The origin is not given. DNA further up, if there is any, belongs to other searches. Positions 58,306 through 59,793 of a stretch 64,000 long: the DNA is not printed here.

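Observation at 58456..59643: Cyc2-like fused monoheme cytochrome / outer-membrane beta-barrel in a Bacteroidota-type chromosome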

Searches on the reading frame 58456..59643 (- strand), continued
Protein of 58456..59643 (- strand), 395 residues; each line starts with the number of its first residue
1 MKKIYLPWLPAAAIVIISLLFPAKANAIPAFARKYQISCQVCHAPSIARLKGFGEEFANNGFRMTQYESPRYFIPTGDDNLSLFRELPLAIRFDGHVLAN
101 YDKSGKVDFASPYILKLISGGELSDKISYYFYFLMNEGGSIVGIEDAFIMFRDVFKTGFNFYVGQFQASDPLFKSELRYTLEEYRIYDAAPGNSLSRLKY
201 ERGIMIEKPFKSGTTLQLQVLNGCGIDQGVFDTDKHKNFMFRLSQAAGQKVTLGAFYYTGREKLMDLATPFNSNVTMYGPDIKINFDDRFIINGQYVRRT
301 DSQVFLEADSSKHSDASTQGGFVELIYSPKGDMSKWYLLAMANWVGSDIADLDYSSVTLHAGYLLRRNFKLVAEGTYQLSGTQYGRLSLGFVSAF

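Call 35: find_related_loci(query=A1, collection=genome_contigs, flank=6000)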
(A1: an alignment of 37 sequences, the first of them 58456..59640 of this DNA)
Query A1 (394 aa) in genome_contigs; peptide patterns used: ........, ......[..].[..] (x = any residue, [..] = any of these).
508 stretches matched a pattern; 467 encode a relative of the query (tblastn E <= 1e-3); the best 80 are kept; 80 distinct loci.
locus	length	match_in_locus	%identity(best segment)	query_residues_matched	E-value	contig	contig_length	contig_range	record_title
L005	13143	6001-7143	71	14-394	0e+0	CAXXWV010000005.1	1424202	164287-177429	MAG: Bacteroidales bacterium isolate ae2d0360-5809-4c04-a640-e40ccc137799 genome assembly, contig: contig_5, whole genom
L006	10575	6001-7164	71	8-394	0e+0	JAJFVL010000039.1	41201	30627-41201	MAG: Bacteroidales bacterium isolate bin.736 k141_4542623, whole genome shotgun sequence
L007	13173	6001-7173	68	12-394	0e+0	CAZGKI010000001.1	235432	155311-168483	MAG TPA_asm: uncultured Rikenellaceae bacterium isolate binchicken_co81_450 genome assembly, contig: NODE_15_length_2354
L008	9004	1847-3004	67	10-394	0e+0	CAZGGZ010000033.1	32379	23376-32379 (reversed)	MAG TPA_asm: uncultured Rikenellaceae bacterium isolate binchicken_co364_139 genome assembly, contig: NODE_928_length_32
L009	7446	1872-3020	67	14-394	0e+0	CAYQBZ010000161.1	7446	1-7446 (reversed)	MAG TPA_asm: uncultured Rikenellaceae bacterium isolate binchicken_co129_80 genome assembly, contig: NODE_33217_length_7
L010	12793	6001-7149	67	14-394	6e-177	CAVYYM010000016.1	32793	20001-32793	MAG: uncultured Bacteroidetes bacterium isolate MFD02979.bin.2.181 genome assembly, contig: contig_144419, whole genome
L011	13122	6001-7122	67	20-394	7e-174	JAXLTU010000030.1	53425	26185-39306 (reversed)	MAG: Bacteroidales bacterium isolate STL-BAC12 C4.77.fa-30, whole genome shotgun sequence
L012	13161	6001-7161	64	13-394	2e-172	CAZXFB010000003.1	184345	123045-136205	MAG TPA_asm: uncultured Rikenellaceae bacterium isolate SRP272421_co4_225 genome assembly, contig: NODE_38_length_184345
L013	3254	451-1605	66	13-394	1e-180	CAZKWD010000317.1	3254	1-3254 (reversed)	MAG TPA_asm: uncultured Rikenellaceae bacterium isolate SRP178699_co1_506 genome assembly, contig: NODE_47151_length_325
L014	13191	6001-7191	63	1-394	4e-170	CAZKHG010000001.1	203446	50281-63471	MAG TPA_asm: uncultured Rikenellaceae bacterium isolate SRP278314_co2_248 genome assembly, contig: NODE_94_length_203446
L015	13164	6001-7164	64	10-394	4e-169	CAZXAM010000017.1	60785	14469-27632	MAG TPA_asm: uncultured Rikenellaceae bacterium isolate SRP192927_co7_131 genome assembly, contig: NODE_646_length_60785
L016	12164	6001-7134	66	20-394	2e-168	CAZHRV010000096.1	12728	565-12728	MAG TPA_asm: uncultured Rikenellaceae bacterium isolate SRP185410_co1_20 genome assembly, contig: k141_8263, whole genom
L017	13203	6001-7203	61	1-394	3e-167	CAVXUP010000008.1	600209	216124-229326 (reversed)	MAG: uncultured Bacteroidales bacterium isolate MFD04716.bin.1.269 genome assembly, contig: contig_49, whole genome shot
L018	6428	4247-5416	61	10-394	3e-168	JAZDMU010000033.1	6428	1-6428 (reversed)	MAG: Bacteroidota bacterium isolate MEGAHIT-group-0.674 k141_12147697, whole genome shotgun sequence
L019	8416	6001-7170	63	10-394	3e-167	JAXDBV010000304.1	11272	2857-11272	MAG: Bacteroidales bacterium isolate POMEDNA-B27 Raw2_k127_2092651, whole genome shotgun sequence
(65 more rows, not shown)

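Call 37: find_homologous_proteins(query=P0212, max_evalue=0.001)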
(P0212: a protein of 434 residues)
Query P0212 (434 aa): 1218 proteins with E <= 0.001 among 8000 candidates; the best 120 are listed.
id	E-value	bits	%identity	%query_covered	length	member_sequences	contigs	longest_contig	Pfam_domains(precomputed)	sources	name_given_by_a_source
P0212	0.0e+0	1009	100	100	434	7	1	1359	-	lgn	-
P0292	4.2e-265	898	88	100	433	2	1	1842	-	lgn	-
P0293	5.3e-262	888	87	100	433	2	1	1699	-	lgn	-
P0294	9.5e-247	837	81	100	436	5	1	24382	-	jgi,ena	-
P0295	3.9e-246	835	80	100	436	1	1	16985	-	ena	-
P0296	1.7e-245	833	80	100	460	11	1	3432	-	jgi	jgi:hypothetical protein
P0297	9.2e-230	781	76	97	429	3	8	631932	-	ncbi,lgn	ncbi:MAG: hypothetical protein AB1469_08540 [Pseudomonadota bacterium]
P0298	8.0e-196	669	69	93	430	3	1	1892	-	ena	-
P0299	7.4e-195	666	69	94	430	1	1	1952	-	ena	-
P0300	2.1e-192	658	69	93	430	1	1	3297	-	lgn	-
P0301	5.3e-192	657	68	93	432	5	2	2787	-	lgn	-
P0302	2.3e-190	652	65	97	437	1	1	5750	-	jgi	jgi:hypothetical protein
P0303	3.8e-190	651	65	97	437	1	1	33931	-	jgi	jgi:hypothetical protein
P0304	5.2e-190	650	64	100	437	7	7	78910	-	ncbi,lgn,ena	-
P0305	9.8e-190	649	67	93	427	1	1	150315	-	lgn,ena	-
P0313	7.1e-187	640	65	97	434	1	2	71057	-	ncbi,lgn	-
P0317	2.7e-186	638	64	96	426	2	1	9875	-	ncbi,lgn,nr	ncbi:MAG: hypothetical protein Q7S51_03825 [Gallionellaceae bacterium]|nr:hypothetical protein [Gall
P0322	5.2e-186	637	65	97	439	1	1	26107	-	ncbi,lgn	-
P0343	3.1e-183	628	67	92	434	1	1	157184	-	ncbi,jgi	-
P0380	4.0e-181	621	63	98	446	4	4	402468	-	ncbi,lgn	-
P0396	2.1e-180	619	62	97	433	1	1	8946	-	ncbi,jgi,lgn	-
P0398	2.1e-180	619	64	93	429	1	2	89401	-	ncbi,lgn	-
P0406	6.5e-180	617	62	96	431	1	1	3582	-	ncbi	-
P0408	6.9e-180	617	61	98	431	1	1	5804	-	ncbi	-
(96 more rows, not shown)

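Call 49: find_encoding_contigs(protein=P0317, flank=5000, max_places=2)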
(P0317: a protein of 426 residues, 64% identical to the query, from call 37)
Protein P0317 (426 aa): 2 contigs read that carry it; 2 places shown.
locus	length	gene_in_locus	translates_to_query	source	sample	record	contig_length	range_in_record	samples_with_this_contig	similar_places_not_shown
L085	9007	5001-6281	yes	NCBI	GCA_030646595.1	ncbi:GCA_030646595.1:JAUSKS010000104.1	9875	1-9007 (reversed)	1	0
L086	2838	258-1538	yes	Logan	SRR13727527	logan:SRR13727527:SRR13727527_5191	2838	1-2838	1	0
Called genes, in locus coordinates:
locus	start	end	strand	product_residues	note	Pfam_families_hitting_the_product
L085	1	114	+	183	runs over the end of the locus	-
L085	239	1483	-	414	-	PF00696:AA_kinase, PF01842:ACT (weak), PF22468:ACT_9 (weak), PF01842:ACT (weak), PF13840:ACT_7, PF22468:ACT_9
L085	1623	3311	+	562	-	PF01368:DHH, PF02272:DHHA1, PF17768:RecJ_OB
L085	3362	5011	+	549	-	PF00990:GGDEF, PF00563:EAL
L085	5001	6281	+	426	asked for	-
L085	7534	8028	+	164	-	-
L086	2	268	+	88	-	?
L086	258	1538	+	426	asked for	-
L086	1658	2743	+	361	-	-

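Call 50: find_encoding_contigs(protein=P0123, flank=5000, max_places=2)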
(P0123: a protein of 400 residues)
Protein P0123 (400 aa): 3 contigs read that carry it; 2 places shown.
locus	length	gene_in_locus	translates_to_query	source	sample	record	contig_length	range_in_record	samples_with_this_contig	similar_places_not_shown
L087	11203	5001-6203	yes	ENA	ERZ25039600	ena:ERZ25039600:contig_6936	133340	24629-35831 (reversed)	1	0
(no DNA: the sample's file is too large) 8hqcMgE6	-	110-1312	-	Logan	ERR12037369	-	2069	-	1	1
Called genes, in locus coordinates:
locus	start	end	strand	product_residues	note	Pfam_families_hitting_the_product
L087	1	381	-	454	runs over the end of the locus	PF00072:Response_reg, PF00158:Sigma54_activat, PF14532:Sigma54_activ_2, PF07728:AAA_5 (weak), PF25601:AAA_lid_14, PF02954:HTH_8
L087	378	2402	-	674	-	PF00512:HisKA, PF02518:HATPase_c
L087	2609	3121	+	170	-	-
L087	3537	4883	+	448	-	PF22113:Mtrc-MtrF_II-IV_dom (faint), PF13435:Cytochrome_C554 (weak), PF14522:Cytochrome_C7 (faint), PF03264:Cytochrom_NNT (weak)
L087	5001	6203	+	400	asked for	-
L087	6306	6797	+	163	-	PF13240:Zn_Ribbon_1 (weak)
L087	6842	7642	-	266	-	PF00932:LTD, PF13860:FlgD_ig (weak)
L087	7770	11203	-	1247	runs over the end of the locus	PF00932:LTD, PF07705:CARDB (faint), PF00932:LTD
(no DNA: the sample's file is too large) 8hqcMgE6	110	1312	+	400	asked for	-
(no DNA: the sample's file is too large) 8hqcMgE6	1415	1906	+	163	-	PF13240:Zn_Ribbon_1 (weak)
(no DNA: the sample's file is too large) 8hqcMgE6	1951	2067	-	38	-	?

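Call 51: find_encoding_contigs(protein=P0129, flank=5000, max_places=1)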
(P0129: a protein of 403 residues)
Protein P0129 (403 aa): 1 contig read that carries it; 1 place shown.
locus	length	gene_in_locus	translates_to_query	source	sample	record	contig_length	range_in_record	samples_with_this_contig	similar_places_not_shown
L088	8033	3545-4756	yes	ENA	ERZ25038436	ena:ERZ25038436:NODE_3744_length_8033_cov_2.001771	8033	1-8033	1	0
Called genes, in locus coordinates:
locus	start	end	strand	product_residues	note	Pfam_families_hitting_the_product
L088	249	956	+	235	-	-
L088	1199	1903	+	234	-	-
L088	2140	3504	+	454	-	PF03264:Cytochrom_NNT (faint), PF14522:Cytochrome_C7 (faint), PF13435:Cytochrome_C554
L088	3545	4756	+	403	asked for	-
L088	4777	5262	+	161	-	PF02915:Rubrerythrin (faint)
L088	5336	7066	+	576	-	PF01343:Peptidase_S49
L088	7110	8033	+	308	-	?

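Call 52: find_encoding_contigs(protein=P0203, flank=5000, max_places=1)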
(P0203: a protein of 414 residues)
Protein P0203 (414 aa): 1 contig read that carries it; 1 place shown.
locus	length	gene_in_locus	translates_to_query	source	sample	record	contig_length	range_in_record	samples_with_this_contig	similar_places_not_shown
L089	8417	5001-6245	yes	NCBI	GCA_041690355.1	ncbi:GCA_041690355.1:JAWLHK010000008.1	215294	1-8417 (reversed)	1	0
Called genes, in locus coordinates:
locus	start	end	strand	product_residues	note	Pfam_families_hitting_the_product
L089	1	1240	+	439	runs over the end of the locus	PF05195:AMP_N, PF00557:Peptidase_M24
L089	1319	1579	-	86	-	PF15919:HicB_lk_antitox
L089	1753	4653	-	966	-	PF13620:CarboxypepD_reg (weak), PF13715:CarbopepD_reg_2 (faint), PF13620:CarboxypepD_reg, PF02412:TSP_3 (faint)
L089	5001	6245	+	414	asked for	-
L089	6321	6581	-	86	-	PF02604:PhdYeFM_antitox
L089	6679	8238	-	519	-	PF00171:Aldedh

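Call 53: find_encoding_contigs(protein=P0145, flank=5000, max_places=1)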
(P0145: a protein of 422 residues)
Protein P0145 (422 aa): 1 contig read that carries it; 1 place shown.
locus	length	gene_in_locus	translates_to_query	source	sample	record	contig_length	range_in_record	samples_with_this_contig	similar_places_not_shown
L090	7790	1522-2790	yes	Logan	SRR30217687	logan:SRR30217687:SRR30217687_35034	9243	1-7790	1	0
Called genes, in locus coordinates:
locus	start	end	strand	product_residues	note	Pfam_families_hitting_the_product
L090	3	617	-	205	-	?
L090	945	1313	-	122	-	PF02021:UPF0102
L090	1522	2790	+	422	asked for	-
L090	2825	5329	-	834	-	PF17854:FtsK_alpha, PF01580:FtsK_SpoIIIE, PF09397:FtsK_gamma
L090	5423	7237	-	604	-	PF00069:Pkinase, PF01636:APH (faint), PF07714:PK_Tyr_Ser-Thr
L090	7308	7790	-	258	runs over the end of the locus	PF04029:2-ph_phosp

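Call 73: find_related_loci(query=A5, collection=metagenome_contigs, flank=4000)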
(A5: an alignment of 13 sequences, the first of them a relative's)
Query A5 (400 aa) in metagenome_contigs; peptide patterns used: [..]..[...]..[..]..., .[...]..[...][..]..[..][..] (x = any residue, [..] = any of these).
600 stretches matched a pattern (row limit reached: there are more); 549 encode a relative of the query (tblastn E <= 1e-3); the best 80 are kept; 80 distinct loci.
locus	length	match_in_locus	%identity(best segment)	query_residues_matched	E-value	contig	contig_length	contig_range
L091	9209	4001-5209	74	1-400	0e+0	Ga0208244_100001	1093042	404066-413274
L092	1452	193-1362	65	1-400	0e+0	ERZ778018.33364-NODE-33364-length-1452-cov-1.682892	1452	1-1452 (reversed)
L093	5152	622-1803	65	1-400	8e-178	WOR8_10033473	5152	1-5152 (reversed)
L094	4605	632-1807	63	1-400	4e-179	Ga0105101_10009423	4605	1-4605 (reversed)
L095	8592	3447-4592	65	2-400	2e-174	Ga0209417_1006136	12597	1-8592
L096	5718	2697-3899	65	1-400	3e-176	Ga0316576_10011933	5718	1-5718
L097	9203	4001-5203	66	1-400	6e-173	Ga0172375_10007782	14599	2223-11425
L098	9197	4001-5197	65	1-400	1e-172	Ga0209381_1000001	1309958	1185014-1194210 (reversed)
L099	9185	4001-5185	63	1-400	5e-170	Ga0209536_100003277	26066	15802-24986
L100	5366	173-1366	64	1-400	9e-172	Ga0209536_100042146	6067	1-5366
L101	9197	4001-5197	62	1-400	9e-170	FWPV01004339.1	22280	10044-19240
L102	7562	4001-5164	63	1-400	1e-168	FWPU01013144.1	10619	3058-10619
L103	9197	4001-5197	64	1-400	8e-169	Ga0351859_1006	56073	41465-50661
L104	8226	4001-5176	63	1-400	2e-168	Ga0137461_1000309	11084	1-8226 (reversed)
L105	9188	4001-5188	60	1-400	5e-168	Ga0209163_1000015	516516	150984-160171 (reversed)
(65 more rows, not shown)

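Call 75: list_cluster_members(proteins=[P0121, P0122, P0123, P0124, P0125, P0128, P0129, P0131, P0133, P0135])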
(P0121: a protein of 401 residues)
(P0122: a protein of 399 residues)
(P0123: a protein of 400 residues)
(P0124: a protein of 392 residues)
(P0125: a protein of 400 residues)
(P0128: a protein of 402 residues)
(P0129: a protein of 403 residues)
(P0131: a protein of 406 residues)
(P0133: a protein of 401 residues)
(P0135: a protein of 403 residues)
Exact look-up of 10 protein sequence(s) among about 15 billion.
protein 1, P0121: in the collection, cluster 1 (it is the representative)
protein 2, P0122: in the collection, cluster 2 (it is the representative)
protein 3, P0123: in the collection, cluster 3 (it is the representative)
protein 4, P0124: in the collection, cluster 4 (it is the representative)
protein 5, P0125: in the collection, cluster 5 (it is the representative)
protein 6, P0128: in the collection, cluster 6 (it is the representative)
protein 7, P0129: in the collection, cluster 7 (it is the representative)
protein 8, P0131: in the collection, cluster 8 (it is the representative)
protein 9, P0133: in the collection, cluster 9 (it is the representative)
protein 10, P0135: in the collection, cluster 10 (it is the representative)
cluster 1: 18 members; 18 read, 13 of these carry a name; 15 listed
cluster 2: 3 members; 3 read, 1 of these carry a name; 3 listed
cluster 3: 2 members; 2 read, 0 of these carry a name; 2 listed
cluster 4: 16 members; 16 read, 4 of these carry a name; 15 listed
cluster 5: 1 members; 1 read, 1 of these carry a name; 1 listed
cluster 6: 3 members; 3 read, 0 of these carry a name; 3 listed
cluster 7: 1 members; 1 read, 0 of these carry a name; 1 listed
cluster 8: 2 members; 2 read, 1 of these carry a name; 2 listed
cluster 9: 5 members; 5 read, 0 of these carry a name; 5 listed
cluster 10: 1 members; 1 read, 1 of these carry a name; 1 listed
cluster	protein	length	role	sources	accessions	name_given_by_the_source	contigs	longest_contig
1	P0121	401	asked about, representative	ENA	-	-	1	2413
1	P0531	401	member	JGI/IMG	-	hypothetical protein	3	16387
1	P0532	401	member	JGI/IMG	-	hypothetical protein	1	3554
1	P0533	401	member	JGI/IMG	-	hypothetical protein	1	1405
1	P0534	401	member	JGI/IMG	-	hypothetical protein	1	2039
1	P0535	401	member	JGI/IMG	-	hypothetical protein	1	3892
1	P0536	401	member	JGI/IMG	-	hypothetical protein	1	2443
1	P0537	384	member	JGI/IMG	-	hypothetical protein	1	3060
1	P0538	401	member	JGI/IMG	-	hypothetical protein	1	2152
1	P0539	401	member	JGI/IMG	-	hypothetical protein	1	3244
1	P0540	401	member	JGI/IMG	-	hypothetical protein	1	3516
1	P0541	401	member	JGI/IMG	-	hypothetical protein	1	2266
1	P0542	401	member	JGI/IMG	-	hypothetical protein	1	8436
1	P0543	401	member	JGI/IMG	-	hypothetical protein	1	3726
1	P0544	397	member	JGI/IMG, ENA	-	-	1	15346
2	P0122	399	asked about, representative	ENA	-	-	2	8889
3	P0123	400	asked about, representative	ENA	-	-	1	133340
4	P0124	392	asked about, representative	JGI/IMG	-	-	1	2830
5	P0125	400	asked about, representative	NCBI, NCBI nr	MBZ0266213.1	hypothetical protein K8I28_16265 [bacterium] | hypothetical protein [bacterium]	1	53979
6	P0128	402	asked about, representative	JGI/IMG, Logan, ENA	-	-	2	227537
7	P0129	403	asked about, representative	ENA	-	-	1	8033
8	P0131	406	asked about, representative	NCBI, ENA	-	-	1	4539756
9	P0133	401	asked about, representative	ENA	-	-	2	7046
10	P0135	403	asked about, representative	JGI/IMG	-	hypothetical protein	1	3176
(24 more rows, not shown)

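Call 80: find_encoding_contigs(protein=P0136, flank=3000, max_places=1)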
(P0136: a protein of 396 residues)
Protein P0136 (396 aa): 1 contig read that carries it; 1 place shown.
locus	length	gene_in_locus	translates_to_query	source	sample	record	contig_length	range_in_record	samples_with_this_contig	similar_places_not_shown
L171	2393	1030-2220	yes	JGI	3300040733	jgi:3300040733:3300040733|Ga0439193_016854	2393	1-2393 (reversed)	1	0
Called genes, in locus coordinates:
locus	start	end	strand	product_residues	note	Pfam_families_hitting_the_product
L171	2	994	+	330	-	?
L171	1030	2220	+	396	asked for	-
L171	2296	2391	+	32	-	?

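Call 81: find_encoding_contigs(protein=P0142, flank=3000, max_places=1)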
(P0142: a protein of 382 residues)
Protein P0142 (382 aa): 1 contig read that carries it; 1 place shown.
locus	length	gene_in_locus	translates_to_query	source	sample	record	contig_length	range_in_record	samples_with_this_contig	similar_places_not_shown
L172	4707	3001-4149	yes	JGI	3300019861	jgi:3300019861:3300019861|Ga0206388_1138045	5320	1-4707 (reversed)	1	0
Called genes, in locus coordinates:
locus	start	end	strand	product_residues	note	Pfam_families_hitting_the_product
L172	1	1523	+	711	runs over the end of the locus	?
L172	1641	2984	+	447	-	PF14522:Cytochrome_C7 (faint), PF13435:Cytochrome_C554 (weak), PF03264:Cytochrom_NNT (weak)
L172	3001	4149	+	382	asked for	-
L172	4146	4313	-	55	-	-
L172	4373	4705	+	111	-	?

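Call 82: find_encoding_contigs(protein=P0148, flank=3000, max_places=1)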
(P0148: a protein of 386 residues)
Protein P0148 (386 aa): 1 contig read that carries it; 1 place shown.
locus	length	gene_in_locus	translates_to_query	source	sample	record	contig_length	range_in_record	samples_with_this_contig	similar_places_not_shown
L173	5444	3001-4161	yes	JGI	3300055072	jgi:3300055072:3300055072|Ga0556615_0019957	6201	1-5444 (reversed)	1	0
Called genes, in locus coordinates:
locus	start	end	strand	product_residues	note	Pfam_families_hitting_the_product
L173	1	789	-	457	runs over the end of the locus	PF02308:MgtC, PF13194:DUF4010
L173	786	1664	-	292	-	-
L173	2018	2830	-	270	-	PF01904:DUF72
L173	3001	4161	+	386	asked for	-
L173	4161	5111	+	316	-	PF01156:IU_nuc_hydro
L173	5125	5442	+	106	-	?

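Call 88: list_cluster_members(proteins=[P0304, P0313, P0322, P0343, P0380, P0396, P0398, P0406, P0408, P0317])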
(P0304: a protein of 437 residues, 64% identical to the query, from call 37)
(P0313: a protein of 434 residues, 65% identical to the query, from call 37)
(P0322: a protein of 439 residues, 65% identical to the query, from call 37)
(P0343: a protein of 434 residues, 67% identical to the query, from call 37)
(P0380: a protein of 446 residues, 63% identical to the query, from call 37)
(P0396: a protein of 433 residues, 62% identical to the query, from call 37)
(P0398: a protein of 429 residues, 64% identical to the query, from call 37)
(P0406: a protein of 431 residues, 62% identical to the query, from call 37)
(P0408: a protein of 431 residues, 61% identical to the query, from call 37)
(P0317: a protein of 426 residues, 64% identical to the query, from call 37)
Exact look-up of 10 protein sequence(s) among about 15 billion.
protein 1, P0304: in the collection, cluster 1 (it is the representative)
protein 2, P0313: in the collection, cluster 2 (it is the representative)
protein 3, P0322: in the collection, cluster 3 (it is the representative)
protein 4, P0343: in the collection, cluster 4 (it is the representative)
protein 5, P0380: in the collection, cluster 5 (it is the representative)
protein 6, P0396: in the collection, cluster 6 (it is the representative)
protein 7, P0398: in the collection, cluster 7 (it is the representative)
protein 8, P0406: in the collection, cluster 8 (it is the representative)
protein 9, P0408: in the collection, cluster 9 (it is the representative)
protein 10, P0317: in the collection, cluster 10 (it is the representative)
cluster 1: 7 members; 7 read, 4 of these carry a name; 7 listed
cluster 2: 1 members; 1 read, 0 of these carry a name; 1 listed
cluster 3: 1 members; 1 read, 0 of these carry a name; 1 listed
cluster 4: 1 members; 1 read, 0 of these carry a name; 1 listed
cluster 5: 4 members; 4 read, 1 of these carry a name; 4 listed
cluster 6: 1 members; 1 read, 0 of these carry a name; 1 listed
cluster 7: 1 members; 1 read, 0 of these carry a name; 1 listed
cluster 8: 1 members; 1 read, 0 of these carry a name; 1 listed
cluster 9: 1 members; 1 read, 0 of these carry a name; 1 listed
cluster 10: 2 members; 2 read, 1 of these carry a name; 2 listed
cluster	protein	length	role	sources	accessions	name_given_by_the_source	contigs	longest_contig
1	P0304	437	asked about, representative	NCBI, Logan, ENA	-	-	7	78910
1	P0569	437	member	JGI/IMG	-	hypothetical protein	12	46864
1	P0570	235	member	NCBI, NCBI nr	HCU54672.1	MAG TPA: hypothetical protein DIC36_10505 [Gammaproteobacteria bacterium] | hypothetical protein [Gammaproteobacteria bacterium]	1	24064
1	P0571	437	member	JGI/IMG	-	hypothetical protein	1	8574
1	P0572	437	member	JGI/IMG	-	hypothetical protein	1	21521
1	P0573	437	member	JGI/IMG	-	-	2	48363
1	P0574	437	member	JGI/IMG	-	-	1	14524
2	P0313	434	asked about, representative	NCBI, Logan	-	-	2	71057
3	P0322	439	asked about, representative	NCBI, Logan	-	-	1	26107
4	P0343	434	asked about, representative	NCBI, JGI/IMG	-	-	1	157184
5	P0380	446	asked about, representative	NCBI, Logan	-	-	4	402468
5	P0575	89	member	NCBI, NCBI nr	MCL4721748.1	MAG: hypothetical protein KJ041_07290, partial [Gammaproteobacteria bacterium] | hypothetical protein [Gammaproteobacteria bacterium]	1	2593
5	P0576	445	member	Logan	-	-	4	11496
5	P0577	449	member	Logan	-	-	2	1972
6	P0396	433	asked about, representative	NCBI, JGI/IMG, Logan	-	-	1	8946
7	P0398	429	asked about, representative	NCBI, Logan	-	-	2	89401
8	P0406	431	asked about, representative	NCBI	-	-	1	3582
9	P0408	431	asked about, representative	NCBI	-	-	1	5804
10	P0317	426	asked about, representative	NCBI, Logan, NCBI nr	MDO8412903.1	MAG: hypothetical protein Q7S51_03825 [Gallionellaceae bacterium] | hypothetical protein [Gallionellaceae bacterium]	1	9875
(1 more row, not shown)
